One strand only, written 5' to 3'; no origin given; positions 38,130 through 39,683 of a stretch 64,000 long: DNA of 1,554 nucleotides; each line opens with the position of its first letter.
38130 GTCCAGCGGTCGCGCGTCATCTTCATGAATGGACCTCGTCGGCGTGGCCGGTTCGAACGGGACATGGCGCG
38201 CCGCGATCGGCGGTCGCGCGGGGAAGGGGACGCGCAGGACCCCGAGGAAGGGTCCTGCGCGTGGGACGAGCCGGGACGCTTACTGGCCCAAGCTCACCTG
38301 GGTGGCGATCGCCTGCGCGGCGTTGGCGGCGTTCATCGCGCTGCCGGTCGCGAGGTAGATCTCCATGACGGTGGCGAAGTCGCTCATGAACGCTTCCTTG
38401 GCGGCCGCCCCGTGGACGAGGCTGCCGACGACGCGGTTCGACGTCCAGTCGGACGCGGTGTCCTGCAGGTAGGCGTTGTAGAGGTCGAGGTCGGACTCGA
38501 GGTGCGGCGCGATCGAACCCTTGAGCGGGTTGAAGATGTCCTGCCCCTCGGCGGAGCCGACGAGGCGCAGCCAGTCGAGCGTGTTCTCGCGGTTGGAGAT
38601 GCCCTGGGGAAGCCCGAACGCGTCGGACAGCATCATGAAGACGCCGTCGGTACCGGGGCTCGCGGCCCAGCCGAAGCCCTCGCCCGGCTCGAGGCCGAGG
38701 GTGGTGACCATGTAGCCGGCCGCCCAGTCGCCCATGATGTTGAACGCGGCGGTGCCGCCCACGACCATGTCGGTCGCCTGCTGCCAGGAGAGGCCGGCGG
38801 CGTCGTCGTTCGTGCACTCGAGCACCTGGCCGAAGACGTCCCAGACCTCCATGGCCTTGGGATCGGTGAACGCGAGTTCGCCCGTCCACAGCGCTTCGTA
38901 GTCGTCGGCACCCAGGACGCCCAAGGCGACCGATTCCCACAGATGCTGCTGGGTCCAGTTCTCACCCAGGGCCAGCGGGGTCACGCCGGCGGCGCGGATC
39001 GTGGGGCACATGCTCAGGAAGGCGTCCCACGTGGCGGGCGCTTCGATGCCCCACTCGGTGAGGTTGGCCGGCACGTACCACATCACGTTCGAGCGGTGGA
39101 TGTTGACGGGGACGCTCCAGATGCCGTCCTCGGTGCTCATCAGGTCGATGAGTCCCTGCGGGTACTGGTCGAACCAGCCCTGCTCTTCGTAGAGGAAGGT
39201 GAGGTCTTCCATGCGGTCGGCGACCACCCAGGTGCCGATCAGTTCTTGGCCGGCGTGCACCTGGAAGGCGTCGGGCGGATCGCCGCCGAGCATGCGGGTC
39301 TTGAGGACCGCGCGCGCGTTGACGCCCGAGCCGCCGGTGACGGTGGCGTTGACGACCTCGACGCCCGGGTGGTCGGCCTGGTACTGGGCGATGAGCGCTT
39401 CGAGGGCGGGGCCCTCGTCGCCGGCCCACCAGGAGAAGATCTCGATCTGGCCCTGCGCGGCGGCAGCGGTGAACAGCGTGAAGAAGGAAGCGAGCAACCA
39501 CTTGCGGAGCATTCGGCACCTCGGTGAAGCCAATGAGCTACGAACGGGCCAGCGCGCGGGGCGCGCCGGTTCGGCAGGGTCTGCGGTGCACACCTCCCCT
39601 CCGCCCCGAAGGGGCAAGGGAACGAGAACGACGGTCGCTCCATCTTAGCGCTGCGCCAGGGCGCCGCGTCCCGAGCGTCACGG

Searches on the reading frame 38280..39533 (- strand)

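Call 66: search_protein_families(library=pfam, proteins=[window:38280-39533:-], max_evalue=0.0001)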
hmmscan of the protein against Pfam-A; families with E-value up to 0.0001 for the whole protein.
window:38280-39533:- (417 aa): 1 family
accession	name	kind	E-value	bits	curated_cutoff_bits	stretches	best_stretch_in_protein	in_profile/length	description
PF01547.30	SBP_bac_1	-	9.5e-29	101.8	26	1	40-331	4-306/307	Bacterial extracellular solute-binding protein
